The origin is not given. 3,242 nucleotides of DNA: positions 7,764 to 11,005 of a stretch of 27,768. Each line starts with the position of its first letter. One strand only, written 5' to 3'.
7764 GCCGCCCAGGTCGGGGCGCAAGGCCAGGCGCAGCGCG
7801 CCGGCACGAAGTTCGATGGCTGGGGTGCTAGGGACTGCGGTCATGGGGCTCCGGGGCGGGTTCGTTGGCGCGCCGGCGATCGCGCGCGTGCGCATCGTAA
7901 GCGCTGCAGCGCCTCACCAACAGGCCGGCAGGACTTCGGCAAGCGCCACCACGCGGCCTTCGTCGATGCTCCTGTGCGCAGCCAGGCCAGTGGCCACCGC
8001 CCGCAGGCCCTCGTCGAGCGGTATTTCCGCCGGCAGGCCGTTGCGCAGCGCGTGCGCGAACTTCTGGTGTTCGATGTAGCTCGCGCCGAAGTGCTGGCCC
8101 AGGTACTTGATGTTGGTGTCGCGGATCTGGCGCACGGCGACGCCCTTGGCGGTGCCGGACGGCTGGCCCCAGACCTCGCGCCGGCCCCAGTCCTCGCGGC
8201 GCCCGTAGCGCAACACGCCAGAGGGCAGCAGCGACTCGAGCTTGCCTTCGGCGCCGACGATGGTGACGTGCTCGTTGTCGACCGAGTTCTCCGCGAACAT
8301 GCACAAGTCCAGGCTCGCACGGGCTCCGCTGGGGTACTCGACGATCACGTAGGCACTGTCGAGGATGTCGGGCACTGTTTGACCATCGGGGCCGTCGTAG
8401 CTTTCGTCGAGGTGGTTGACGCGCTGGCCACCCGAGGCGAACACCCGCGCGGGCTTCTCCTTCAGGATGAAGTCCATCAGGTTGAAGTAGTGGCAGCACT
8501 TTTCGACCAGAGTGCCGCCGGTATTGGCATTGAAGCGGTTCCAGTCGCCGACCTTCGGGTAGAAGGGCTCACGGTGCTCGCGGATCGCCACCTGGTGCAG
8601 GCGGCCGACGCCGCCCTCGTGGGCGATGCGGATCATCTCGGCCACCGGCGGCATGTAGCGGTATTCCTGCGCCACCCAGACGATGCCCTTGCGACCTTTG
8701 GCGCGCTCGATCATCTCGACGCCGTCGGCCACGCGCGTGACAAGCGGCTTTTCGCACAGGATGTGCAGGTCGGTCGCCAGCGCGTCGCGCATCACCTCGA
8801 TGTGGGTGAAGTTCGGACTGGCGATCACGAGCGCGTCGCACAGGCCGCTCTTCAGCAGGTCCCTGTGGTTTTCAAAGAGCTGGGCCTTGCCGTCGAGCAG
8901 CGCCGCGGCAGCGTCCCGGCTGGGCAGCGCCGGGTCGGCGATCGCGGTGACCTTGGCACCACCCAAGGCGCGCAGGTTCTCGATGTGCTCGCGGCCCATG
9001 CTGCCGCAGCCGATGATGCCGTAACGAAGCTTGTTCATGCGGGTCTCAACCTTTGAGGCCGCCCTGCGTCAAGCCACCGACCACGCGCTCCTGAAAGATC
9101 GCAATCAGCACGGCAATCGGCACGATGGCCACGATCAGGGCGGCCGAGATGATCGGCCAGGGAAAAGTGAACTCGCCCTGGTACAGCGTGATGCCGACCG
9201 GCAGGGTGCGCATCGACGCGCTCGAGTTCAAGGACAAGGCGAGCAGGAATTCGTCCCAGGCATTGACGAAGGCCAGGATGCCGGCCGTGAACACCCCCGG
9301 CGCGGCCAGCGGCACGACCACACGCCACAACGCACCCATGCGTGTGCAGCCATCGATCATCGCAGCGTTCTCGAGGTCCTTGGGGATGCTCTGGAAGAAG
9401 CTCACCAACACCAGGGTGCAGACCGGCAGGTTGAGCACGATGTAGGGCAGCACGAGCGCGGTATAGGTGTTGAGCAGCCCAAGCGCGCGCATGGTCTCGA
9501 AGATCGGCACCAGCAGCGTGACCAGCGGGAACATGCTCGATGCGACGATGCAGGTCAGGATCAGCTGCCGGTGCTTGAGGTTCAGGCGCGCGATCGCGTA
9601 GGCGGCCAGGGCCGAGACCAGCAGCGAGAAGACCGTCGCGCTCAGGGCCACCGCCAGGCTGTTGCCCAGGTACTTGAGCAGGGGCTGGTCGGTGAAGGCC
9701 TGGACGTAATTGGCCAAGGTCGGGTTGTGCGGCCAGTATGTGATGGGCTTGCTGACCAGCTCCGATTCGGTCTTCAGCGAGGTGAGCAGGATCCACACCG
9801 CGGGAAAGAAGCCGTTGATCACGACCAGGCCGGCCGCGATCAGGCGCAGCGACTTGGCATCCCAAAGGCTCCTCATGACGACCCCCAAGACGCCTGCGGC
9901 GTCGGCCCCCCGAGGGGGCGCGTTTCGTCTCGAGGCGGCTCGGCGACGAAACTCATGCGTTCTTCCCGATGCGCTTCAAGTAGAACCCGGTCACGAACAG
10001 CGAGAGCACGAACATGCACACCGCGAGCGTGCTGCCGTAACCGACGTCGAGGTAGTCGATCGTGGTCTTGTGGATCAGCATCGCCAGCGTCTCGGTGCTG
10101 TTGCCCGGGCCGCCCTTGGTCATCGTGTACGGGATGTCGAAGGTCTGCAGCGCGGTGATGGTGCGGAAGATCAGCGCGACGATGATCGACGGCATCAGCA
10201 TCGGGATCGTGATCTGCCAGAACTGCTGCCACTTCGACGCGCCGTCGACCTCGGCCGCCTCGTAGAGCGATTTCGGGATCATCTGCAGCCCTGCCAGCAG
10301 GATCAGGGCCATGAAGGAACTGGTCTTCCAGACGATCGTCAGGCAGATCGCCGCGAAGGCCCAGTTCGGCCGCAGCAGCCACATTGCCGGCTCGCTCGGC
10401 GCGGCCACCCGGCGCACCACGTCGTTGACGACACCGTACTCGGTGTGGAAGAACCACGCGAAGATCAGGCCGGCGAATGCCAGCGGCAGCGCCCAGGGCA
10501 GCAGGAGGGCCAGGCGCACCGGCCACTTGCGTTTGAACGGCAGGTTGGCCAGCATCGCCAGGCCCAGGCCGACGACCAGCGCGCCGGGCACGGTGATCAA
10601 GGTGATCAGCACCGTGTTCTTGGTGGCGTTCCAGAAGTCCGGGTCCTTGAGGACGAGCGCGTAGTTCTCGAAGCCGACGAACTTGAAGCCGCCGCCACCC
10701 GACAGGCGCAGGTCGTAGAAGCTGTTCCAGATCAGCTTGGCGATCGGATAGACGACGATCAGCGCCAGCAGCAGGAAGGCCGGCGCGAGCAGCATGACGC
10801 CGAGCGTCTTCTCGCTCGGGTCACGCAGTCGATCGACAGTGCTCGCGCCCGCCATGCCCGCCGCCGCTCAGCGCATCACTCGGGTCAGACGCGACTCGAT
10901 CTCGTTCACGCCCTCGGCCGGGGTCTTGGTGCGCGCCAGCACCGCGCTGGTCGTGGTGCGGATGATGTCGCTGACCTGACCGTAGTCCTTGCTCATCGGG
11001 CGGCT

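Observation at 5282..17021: Sulfoquinovose-degrading sulfo-Entner-Doudoroff operon that looks like a generic pentose cluster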

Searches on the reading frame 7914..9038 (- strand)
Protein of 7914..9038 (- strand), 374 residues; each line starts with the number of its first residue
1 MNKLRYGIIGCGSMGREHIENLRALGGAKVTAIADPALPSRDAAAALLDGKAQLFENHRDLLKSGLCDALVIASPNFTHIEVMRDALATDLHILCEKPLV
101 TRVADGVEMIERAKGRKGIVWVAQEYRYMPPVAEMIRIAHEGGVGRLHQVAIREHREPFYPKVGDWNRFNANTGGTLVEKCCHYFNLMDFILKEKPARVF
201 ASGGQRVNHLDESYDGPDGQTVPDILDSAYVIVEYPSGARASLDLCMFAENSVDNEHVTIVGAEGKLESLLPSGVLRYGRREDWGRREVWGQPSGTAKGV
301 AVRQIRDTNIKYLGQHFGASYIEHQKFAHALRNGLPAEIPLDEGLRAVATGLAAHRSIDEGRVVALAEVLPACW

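Call 4: search_protein_families(library=pfam, proteins=[window:7914-9038:-])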
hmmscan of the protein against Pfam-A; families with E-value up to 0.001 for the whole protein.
window:7914-9038:- (374 aa): 3 families
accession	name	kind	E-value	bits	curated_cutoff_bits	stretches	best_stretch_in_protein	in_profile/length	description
PF01408.29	GFO_IDH_MocA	-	5.7e-26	92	24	1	4-123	1-119/120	Oxidoreductase family, NAD-binding Rossmann fold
PF02894.22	GFO_IDH_MocA_C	-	3.7e-25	89.4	22.9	1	141-366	6-218/218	Oxidoreductase family, C-terminal alpha/beta domain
PF22725.1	GFO_IDH_MocA_C3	-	2.8e-14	53.6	27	1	134-268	3-124/124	GFO/IDH/MocA C-terminal domain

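Call 5: search_protein_families(library=ncbifam, proteins=[window:7914-9038:-])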
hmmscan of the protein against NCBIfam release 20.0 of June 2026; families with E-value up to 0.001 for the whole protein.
window:7914-9038:- (374 aa): 8 families
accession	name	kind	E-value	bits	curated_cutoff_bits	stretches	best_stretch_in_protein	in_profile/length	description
TIGR04380.1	myo_inos_iolG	equivalog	3.3e-32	111.7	355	1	4-268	2-251/330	inositol 2-dehydrogenase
NF040723.1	UDP-GlcNAcDh_Arch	equivalog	1.5e-22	80.5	450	1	4-212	1-196/302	UDP-N-acetylglucosamine 3-dehydrogenase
NF052679.1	InsChiInosDhIolG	equivalog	4.7e-16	58.7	540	1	4-147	3-148/343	bifunctional inositol 2-dehydrogenase/D-chiro-inositol 1-dehydrogenase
NF052479.1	LevoglcsnDh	equivalog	1.4e-12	47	650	1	1-149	1-156/386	levoglucosan dehydrogenase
NF041392.1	XylDh_Gfo6_Halo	equivalog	1.7e-12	46.8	350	1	53-268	69-274/350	D-xylose 1-dehydrogenase Gfo6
NF058561.1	BT_2158_fam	equivalog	1.3e-07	30.5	750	1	3-153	35-183/487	glycoside 3-dehydrogenase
NF008607.0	PRK11579.1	subfamily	1.6e-07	30.6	330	1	3-176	4-172/346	oxidoreductase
NF058563.1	BT_2159_fam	equivalog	6.2e-07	28.7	650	1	5-152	2-148/350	disaccharide 3-dehydrogenase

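Call 7: search_solved_structures(query=window:7914-9038:-, max_evalue=0.00001)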
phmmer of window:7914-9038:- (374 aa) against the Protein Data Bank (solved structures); distinct sequences matched with E-value up to 0.00001: 61 (the best 60 are shown).
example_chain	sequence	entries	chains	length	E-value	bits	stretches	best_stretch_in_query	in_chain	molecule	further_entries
8qc2_A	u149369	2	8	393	8.3e-96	324.5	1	3-366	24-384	Gfo/Idh/MocA family oxidoreductase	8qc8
8qc3_A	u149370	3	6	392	2.5e-95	322.9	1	3-367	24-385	Oxidoreductase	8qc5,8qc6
8zn9_A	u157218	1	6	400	2.8e-87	296.4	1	4-366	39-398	Oxidoreductase, putative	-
3ezy_A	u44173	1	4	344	1.6e-23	86.6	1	4-267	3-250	Dehydrogenase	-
1zh8_A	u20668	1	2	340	8.2e-18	67.8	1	2-194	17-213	oxidoreductase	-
3q2k_A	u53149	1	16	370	3.6e-17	65.7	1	3-193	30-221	oxidoreductase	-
6jw6_A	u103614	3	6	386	4.4e-16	62.1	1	4-307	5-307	Dehydrogenase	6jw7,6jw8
7xr9_A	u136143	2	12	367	1e-15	60.9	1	1-268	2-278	DgpA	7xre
6o15_A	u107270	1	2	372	1.9e-15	60.1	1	4-280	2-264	Uncharacterized oxidoreductase YjhC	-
3q2i_A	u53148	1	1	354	7.7e-14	54.7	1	3-194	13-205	dehydrogenase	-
3e18_A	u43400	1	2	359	8.3e-14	54.6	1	3-196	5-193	oxidoreductase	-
6z3b_A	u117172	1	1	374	2.2e-13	53.2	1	3-237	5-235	Gfo/Idh/MocA family oxidoreductase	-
6z3b_B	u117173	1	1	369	2.2e-13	53.2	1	3-237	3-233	Gfo/Idh/MocA family oxidoreductase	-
6z3c_AAA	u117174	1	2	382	2.3e-13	53.2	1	3-237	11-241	Gfo/Idh/MocA family oxidoreductase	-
9m3d_B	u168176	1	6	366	4.4e-13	52.2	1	1-268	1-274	DgpA1 from W974-1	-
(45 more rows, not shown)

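Call 17: search_solved_structures(query=window:7914-9038:-, max_evalue=1e-60, show_alignments=3)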
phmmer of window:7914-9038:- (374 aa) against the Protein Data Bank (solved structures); distinct sequences matched with E-value up to 1e-60: 3.
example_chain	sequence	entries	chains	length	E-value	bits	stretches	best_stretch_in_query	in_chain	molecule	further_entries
8qc2_A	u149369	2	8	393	8.3e-96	324.5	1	3-366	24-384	Gfo/Idh/MocA family oxidoreductase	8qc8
8qc3_A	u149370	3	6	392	2.5e-95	322.9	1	3-367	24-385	Oxidoreductase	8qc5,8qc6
8zn9_A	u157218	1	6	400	2.8e-87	296.4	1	4-366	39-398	Oxidoreductase, putative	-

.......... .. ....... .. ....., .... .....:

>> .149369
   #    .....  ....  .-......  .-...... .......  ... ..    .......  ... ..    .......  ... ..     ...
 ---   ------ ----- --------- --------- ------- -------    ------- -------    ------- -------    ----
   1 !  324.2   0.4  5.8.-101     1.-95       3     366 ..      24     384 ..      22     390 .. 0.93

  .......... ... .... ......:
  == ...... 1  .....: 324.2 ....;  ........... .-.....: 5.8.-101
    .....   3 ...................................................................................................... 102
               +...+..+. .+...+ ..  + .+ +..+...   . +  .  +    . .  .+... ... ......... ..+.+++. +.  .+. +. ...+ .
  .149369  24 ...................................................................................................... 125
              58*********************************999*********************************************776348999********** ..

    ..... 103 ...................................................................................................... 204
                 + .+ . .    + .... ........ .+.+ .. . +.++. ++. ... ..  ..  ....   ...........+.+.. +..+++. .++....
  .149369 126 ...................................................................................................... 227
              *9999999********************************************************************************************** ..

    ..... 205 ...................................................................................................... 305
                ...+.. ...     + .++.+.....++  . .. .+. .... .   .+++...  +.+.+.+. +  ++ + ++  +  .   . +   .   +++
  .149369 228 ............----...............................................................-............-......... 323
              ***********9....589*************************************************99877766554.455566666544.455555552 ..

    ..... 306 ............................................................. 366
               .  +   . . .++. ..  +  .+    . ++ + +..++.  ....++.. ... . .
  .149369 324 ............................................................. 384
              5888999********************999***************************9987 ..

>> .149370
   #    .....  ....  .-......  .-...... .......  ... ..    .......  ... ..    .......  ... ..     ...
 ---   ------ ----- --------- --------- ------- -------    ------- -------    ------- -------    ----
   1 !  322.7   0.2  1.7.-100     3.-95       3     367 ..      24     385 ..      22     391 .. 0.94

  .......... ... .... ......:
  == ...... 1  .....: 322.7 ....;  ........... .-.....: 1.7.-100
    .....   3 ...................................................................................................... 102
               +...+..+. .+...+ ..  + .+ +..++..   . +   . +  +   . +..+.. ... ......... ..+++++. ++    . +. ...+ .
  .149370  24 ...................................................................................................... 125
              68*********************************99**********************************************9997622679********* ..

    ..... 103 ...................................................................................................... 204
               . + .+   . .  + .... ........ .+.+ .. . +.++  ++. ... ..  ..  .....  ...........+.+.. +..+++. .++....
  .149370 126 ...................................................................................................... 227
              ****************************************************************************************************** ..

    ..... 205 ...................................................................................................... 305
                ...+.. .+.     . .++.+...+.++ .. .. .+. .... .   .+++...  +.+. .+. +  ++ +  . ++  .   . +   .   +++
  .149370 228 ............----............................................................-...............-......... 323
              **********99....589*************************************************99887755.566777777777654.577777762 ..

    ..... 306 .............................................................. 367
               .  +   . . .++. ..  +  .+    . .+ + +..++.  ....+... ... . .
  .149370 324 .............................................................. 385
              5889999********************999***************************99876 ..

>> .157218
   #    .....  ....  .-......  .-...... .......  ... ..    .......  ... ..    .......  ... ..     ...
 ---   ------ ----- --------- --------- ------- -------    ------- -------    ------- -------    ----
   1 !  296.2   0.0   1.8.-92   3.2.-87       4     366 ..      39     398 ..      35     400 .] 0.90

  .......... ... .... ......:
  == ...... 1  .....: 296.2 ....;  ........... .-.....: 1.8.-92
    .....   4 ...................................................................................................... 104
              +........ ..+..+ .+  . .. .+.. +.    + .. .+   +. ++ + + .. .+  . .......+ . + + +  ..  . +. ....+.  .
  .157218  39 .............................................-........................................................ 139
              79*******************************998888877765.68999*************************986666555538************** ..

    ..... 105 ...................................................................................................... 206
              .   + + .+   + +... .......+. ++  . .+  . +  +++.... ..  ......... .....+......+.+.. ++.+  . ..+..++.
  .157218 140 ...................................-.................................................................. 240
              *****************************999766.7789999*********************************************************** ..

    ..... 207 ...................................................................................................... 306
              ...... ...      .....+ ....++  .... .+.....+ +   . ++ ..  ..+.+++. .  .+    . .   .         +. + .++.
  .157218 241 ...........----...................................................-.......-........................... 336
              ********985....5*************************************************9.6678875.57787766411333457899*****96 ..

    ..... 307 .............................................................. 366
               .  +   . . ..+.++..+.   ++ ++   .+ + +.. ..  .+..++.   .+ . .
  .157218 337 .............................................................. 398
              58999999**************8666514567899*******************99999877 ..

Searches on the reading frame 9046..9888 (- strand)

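Call 4: search_protein_families(library=pfam, proteins=[window:9046-9888:-])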
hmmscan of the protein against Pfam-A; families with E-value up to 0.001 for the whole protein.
window:9046-9888:- (280 aa): 1 family
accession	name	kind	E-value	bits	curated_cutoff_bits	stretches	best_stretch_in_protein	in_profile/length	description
PF00528.27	BPD_transp_1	-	1.1e-17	64.8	26.4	1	91-269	4-178/184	Binding-protein-dependent transport system inner membrane component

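Call 5: search_protein_families(library=ncbifam, proteins=[window:9046-9888:-])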
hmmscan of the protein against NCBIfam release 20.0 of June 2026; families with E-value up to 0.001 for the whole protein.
window:9046-9888:- (280 aa): 22 families
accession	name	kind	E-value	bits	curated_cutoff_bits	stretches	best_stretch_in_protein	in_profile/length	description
NF040932.1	ABC_arch_GlcU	equivalog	3.4e-39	135.1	340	1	14-267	4-259/272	glucose ABC transporter permease GlcU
NF008231.0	PRK10998.1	equivalog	6e-29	101.5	261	1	67-280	78-296/296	maltose ABC transporter permease MalG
NF008210.0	PRK10973.1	equivalog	2.7e-25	89.6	297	1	16-274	15-277/281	sn-glycerol-3-phosphate ABC transporter permease UgpE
NF007047.0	PRK09500.1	equivalog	8e-15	55.1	326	1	47-233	34-218/257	spermidine/putrescine ABC transporter permease PotC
TIGR01581.1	Mo_ABC_porter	hypoth_equivalog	2.1e-13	50.3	210.3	1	58-261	7-224/225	ABC transporter permease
TIGR02141.1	modB_ABC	equivalog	4.9e-13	49.2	182.6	1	77-263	3-201/208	molybdate ABC transporter permease subunit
NF007044.0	PRK09497.1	equivalog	3.5e-12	46.4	348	2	135-265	143-271/285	spermidine/putrescine ABC transporter permease PotB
NF043073.1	MMSYN1_0195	equivalog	1.7e-09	36.5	1250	1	57-216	42-201/1021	spermidine/putrescine ABC transporter permease/substrate-binding protein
NF011624.0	PRK15050.1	equivalog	1.9e-09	37.1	247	1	133-266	152-280/297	2-aminoethylphosphonate ABC transporter permease subunit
NF043074.1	MMSYN1_0196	equivalog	7.9e-09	35.2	350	1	55-218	48-214/277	spermidine/putrescine ABC transporter permease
TIGR00969.1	3a0106s02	subfamily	9e-08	31.9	240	1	56-266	45-270/272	sulfate ABC transporter permease subunit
TIGR02139.1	permease_CysT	equivalog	1.4e-07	31.4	246.1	1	56-264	34-257/265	sulfate ABC transporter permease subunit CysT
NF006939.0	PRK09421.1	equivalog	1.5e-07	31.1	262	1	73-237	11-188/230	molybdate ABC transporter permease subunit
TIGR03262.1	PhnU2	equivalog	1.8e-07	30.2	593.25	1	58-211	40-202/546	putative 2-aminoethylphosphonate ABC transporter permease subunit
TIGR02138.1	phosphate_pstC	equivalog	8.4e-07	28.3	196.45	1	150-214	157-224/296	phosphate ABC transporter permease subunit PstC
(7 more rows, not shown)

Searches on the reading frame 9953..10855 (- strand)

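Call 4: search_protein_families(library=pfam, proteins=[window:9953-10855:-])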
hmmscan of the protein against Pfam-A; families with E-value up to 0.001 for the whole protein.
window:9953-10855:- (300 aa): 1 family
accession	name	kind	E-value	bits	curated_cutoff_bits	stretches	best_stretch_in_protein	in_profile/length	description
PF00528.27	BPD_transp_1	-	1.5e-21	77.4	26.4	1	94-292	3-175/184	Binding-protein-dependent transport system inner membrane component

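Call 5: search_protein_families(library=ncbifam, proteins=[window:9953-10855:-])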
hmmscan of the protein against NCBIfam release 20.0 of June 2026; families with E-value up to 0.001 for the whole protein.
window:9953-10855:- (300 aa): 28 families (the best 25 are shown)
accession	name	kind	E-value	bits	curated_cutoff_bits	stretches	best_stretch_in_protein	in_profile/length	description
NF007852.0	PRK10561.1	equivalog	3.4e-26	92.8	335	1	16-289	11-281/295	sn-glycerol-3-phosphate ABC transporter permease UgpA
NF040931.1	ABC_arch_GlcT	equivalog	4.6e-25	88.8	360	1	25-266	4-242/278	glucose ABC transporter permease GlcT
NF011624.0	PRK15050.1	equivalog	1.4e-21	76.9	247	1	6-292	11-282/297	2-aminoethylphosphonate ABC transporter permease subunit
NF008232.0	PRK10999.1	equivalog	1.4e-21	76.8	392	1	58-252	263-460/520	maltose ABC transporter permease MalF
TIGR03262.1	PhnU2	equivalog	6.7e-19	67.9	593.25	1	23-289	7-250/546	putative 2-aminoethylphosphonate ABC transporter permease subunit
TIGR00969.1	3a0106s02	subfamily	1e-14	54.7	240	1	22-288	19-262/272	sulfate ABC transporter permease subunit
TIGR03226.1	PhnU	equivalog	1.5e-13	50.9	283.45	1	4-292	27-300/311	2-aminoethylphosphonate ABC transporter permease subunit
TIGR02140.1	permease_CysW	equivalog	2.4e-13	50.2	329.1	1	21-287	4-247/261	sulfate ABC transporter permease subunit CysW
NF040932.1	ABC_arch_GlcU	equivalog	4.3e-12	46.3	340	1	181-248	147-214/272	glucose ABC transporter permease GlcU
NF007044.0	PRK09497.1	equivalog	6.3e-12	45.6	348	1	30-288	19-268/285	spermidine/putrescine ABC transporter permease PotB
NF008620.0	PRK11602.1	equivalog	1.4e-11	44.2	442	1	61-293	49-273/291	sulfate/thiosulfate ABC transporter permease CysW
TIGR01581.1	Mo_ABC_porter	hypoth_equivalog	6.9e-11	42.1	210.3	1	64-283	9-219/225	ABC transporter permease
TIGR02139.1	permease_CysT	equivalog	1.9e-10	40.8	246.1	1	26-288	12-251/265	sulfate ABC transporter permease subunit CysT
NF040839.1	tungstate_WtpB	equivalog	6.2e-09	35.9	340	1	63-231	31-189/251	tungstate ABC transporter permease WtpB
NF043074.1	MMSYN1_0196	equivalog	6.3e-09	35.5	350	1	169-288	140-255/277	spermidine/putrescine ABC transporter permease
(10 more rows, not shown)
